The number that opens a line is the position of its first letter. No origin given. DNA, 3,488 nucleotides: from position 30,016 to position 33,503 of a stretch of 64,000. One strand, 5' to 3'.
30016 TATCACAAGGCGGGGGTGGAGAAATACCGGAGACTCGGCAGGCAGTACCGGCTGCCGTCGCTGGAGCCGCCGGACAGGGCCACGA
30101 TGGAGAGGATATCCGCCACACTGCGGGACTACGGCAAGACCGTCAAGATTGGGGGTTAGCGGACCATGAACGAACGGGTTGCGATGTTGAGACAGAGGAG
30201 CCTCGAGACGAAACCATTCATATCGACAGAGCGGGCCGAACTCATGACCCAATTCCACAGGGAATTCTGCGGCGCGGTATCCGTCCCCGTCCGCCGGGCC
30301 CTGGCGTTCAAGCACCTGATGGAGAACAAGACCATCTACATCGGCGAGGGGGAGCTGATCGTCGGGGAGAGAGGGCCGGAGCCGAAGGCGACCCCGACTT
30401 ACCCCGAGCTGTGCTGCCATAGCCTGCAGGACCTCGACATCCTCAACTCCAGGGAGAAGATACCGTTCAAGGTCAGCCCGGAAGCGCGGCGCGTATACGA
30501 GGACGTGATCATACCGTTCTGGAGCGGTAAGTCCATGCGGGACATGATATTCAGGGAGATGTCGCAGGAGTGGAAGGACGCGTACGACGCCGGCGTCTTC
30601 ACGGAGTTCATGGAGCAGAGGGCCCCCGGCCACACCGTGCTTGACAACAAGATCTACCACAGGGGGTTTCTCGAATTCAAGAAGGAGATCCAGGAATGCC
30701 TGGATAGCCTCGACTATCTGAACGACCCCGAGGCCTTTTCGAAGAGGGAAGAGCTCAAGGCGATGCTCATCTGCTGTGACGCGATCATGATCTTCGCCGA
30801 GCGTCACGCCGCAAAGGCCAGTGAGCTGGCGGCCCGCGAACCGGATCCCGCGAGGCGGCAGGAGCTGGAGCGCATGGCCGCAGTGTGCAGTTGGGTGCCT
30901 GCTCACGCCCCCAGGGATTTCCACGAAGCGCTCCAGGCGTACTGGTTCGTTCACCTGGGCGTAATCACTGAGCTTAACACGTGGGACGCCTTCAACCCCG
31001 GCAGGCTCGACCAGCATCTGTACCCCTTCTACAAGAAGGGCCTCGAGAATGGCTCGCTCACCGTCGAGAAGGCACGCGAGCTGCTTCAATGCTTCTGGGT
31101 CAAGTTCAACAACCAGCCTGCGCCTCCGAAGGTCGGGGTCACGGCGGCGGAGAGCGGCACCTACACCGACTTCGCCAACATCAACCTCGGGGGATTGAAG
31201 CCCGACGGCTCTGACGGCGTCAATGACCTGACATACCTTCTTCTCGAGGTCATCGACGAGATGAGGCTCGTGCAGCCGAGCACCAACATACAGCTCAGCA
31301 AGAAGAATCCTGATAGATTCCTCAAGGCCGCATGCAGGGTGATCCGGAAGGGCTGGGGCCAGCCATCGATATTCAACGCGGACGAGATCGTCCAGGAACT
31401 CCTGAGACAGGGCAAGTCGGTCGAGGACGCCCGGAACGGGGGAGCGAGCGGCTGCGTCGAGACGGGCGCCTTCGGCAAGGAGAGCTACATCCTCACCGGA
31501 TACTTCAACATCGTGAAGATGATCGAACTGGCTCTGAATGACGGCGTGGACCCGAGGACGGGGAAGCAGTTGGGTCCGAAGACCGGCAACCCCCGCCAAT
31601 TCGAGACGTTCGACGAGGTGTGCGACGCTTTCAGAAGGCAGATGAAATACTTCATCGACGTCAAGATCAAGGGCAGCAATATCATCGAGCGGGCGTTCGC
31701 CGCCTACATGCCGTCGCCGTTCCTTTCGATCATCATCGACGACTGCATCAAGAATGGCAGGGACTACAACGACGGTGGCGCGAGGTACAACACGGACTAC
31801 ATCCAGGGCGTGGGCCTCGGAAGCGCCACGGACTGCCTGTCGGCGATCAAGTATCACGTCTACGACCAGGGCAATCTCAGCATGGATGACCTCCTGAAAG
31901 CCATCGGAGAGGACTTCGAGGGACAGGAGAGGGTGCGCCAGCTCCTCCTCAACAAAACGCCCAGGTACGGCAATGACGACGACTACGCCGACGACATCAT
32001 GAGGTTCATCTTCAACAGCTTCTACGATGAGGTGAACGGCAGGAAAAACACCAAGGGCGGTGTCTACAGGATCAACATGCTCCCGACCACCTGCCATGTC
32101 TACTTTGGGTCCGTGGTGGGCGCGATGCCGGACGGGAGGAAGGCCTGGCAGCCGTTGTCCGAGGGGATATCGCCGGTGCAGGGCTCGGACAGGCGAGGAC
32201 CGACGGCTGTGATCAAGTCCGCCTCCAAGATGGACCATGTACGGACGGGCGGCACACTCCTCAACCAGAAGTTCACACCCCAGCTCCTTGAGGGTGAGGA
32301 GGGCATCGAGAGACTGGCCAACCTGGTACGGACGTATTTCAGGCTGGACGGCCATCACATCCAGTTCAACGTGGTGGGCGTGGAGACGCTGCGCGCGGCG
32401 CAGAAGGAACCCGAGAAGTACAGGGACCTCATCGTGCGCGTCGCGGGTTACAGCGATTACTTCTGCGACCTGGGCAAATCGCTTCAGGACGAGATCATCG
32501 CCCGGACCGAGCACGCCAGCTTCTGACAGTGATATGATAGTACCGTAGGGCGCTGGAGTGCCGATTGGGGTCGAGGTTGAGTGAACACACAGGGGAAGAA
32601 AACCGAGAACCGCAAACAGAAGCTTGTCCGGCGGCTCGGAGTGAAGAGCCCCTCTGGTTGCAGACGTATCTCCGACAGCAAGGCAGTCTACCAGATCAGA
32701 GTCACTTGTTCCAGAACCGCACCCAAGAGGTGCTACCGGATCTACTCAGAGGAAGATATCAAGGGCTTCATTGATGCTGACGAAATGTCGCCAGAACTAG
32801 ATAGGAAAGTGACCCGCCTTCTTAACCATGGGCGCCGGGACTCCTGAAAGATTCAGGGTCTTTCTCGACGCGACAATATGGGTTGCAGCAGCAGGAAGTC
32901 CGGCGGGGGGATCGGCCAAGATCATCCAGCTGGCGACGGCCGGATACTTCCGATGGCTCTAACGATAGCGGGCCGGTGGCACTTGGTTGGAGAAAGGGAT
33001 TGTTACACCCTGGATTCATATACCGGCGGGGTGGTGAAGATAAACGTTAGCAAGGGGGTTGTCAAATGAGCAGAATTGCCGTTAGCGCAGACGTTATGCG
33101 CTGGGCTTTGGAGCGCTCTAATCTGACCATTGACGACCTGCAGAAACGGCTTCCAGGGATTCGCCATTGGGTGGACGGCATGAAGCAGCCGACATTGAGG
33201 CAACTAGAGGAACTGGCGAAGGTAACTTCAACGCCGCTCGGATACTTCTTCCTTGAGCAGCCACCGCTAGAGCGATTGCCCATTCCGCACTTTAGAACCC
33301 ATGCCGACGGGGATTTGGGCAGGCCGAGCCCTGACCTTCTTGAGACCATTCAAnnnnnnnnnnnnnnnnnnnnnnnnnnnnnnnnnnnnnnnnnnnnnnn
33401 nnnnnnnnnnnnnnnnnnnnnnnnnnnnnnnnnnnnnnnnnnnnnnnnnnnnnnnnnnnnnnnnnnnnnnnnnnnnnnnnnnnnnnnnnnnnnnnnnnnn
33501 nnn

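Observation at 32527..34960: Lower-GC island carrying an HTH-ImmA/IrrE metallopeptidase + DUF4411 (PIN-like) gene pair: candidate toxin-antitoxin or abortive-infection-like module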

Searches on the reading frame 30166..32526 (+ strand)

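Call 3: search_protein_families(library=pfam, proteins=[window:30166-32526:+], max_evalue=0.1)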
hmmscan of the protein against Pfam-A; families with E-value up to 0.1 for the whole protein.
window:30166-32526:+ (786 aa): 2 families
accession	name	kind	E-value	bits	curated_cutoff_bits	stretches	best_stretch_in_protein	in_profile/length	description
PF02901.20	PFL-like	-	4.5e-245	815.7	24.3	1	1-648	1-647/647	Pyruvate formate lyase-like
PF01228.26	Gly_radical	-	2.2e-37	128.2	22.2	1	665-767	2-106/106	Glycine radical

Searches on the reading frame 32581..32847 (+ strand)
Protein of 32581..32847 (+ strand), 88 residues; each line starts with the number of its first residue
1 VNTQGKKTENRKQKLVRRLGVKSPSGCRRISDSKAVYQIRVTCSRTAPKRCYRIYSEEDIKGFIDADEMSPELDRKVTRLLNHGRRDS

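Call 3: search_protein_families(library=pfam, proteins=[window:32581-32847:+], max_evalue=0.1)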
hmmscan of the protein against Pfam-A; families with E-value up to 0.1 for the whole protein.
window:32581-32847:+ (88 aa): 0 families

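Call 4: search_protein_families(library=padloc, proteins=[window:32581-32847:+], max_evalue=0.1)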
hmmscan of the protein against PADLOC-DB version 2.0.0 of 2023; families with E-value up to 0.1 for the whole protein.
window:32581-32847:+ (88 aa): 0 families

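Call 5: search_protein_families(library=ncbifam, proteins=[window:32581-32847:+], max_evalue=0.1)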
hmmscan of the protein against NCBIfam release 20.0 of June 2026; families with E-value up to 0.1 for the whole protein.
window:32581-32847:+ (88 aa): 0 families

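Call 32: search_protein_families(library=pfam, proteins=[window:32581-32844:+], max_evalue=10)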
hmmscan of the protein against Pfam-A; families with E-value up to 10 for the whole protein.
seq(88 aa): 0 families

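Call 63: find_homologous_proteins(query=window:32581-32847:+, max_evalue=0.01)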
Query window:32581-32847:+ (88 aa): 1 proteins with E <= 0.01 among 1 candidates.
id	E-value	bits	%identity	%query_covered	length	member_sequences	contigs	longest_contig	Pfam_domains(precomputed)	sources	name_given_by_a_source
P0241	2.4e-51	189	100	100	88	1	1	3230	-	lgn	-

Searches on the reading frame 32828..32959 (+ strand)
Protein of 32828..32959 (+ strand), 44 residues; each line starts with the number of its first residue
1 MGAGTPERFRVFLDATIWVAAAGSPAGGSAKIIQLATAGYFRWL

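Call 32: search_protein_families(library=pfam, proteins=[window:32828-32959:+], max_evalue=10)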
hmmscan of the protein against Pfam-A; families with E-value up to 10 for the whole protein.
seq(44 aa): 1 family
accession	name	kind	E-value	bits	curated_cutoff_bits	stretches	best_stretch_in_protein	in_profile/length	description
PF13470.12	PIN_3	-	0.11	13.8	27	1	10-43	1-36/115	PIN domain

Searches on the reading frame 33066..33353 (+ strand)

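Call 32: search_protein_families(library=pfam, proteins=[window:33066-33353:+], max_evalue=10)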
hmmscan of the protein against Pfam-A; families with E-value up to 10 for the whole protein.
seq(96 aa): 1 family
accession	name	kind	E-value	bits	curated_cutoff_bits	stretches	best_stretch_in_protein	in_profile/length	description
PF01381.28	HTH_3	-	0.021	15.3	23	1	12-61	2-55/55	Helix-turn-helix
